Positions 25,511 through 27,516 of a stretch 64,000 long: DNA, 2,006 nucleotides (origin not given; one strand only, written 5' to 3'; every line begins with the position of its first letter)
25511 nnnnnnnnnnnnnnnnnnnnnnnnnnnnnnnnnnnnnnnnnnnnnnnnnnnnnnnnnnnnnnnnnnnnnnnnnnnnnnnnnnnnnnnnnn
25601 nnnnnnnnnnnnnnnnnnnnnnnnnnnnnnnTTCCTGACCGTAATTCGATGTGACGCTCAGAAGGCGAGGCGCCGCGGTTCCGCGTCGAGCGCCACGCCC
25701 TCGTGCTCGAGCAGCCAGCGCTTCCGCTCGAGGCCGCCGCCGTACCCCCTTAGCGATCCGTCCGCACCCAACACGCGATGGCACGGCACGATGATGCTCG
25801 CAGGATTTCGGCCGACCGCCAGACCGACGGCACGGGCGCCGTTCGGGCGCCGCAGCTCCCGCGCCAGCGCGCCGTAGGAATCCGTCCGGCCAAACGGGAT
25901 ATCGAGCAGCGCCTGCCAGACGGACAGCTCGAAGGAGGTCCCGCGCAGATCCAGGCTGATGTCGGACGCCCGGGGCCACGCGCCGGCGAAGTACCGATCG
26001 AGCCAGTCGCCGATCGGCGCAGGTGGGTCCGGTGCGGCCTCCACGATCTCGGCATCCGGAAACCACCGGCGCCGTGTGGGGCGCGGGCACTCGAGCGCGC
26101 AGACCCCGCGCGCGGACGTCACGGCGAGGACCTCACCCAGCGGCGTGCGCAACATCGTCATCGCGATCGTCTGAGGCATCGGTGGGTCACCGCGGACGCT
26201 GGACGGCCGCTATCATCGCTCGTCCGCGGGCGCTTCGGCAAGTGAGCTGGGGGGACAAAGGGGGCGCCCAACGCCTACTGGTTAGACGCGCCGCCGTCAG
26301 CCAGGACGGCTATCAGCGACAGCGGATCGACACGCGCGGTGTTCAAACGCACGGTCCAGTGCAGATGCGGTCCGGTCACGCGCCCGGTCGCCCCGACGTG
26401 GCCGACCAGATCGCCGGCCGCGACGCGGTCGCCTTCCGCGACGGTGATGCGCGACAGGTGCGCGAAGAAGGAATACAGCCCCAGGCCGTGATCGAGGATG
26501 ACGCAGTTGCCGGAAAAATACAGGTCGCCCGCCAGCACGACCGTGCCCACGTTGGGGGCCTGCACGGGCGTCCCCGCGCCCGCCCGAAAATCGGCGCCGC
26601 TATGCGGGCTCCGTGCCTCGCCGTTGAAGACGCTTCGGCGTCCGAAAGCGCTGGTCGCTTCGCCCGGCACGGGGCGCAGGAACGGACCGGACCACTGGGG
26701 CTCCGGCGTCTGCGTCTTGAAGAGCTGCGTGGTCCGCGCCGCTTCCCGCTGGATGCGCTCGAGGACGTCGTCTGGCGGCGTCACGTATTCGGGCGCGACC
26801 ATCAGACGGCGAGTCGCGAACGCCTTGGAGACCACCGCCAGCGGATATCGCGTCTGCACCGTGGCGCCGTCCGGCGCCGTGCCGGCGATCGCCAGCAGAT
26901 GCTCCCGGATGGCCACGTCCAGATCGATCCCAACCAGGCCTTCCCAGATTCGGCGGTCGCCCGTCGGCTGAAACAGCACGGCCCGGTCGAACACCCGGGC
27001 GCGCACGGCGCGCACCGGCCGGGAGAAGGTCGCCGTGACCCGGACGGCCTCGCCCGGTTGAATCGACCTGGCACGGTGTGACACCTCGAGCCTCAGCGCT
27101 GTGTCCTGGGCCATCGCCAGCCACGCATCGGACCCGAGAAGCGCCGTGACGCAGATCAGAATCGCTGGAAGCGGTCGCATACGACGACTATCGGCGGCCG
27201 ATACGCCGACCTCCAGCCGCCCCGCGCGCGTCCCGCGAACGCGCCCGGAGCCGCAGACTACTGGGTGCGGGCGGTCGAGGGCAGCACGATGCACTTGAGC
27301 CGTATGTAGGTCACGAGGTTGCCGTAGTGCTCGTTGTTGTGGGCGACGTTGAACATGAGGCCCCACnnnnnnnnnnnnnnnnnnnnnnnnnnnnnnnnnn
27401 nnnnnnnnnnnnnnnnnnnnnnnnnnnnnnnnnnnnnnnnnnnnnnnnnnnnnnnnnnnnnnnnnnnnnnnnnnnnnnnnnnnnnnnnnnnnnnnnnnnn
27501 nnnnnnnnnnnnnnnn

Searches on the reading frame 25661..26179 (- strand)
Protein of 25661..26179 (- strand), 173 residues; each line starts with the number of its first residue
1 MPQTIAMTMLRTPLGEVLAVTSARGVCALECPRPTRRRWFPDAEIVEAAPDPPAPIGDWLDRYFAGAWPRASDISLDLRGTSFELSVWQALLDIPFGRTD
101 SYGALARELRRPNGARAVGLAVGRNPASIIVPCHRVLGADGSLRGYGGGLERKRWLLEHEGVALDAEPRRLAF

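Call 50: search_protein_families(library=pfam, proteins=[window:25661-26179:-], max_evalue=0.00001)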
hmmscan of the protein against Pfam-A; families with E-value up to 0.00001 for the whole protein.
window:25661-26179:- (173 aa): 1 family
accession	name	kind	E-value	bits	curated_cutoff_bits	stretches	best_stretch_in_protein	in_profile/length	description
PF01035.26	DNA_binding_1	-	1.7e-33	114.7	27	1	83-162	2-81/81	6-O-methylguanine DNA methyltransferase, DNA binding domain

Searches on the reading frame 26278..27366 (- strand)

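Call 50: search_protein_families(library=pfam, proteins=[window:26278-27366:-], max_evalue=0.00001)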
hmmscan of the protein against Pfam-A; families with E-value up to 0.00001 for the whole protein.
window:26278-27366:- (363 aa): 1 family
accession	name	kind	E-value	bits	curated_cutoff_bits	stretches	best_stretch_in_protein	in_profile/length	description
PF01551.29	Peptidase_M23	-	2.5e-30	104.9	28.7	1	254-348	2-96/96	Peptidase family M23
